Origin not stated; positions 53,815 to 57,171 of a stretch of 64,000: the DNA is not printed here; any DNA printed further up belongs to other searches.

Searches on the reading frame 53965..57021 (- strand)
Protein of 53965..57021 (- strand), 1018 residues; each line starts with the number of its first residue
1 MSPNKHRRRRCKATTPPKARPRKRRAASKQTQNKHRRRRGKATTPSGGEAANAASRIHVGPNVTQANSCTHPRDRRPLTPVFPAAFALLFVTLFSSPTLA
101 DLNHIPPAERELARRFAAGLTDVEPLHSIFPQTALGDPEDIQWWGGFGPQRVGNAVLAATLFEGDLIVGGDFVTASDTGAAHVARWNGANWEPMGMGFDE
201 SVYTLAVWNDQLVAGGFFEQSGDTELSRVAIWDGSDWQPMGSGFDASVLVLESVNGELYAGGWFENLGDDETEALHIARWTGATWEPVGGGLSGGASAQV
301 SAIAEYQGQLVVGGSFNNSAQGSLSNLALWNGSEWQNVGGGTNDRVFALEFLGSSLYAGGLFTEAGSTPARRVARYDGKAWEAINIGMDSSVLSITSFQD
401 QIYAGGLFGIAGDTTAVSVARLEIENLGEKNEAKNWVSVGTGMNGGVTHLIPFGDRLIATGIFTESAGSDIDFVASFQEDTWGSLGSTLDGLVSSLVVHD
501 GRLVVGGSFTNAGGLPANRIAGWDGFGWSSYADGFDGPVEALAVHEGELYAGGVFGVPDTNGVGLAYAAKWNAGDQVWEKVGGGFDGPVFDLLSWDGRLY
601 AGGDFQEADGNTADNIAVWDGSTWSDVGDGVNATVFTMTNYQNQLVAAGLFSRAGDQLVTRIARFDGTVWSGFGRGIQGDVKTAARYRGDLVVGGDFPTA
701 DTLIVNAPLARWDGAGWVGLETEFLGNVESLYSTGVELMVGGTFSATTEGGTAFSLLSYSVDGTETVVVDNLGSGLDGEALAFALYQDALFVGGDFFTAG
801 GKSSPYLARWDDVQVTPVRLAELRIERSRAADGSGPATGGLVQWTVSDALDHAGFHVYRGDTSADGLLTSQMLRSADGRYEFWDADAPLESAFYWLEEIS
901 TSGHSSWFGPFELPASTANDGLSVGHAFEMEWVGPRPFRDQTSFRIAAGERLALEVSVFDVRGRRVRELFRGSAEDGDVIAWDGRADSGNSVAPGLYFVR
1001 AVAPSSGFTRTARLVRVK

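Call 51: search_protein_families(library=padloc, proteins=[window:53965-57021:-], max_evalue=0.001)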
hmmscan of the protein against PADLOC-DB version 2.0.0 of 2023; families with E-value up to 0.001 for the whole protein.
window:53965-57021:- (1018 aa): 0 families

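Call 52: search_protein_families(library=pfam, proteins=[window:53965-57021:-], max_evalue=0.00001)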
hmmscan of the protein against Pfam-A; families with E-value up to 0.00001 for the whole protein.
window:53965-57021:- (1018 aa): 3 families
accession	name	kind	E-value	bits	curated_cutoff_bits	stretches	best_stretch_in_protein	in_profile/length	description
PF12768.13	Rax2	-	1.1e-17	64.7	28.8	0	488-630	22-165/254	Rax2 C-terminal beta propeller domain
PF17164.10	DUF5122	-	4e-15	56.2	27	0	500-521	3-24/36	Domain of unknown function (DUF5122) beta-propeller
PF13860.13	FlgD_ig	-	4e-07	30.4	27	1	954-1004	25-76/79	FlgD Ig-like domain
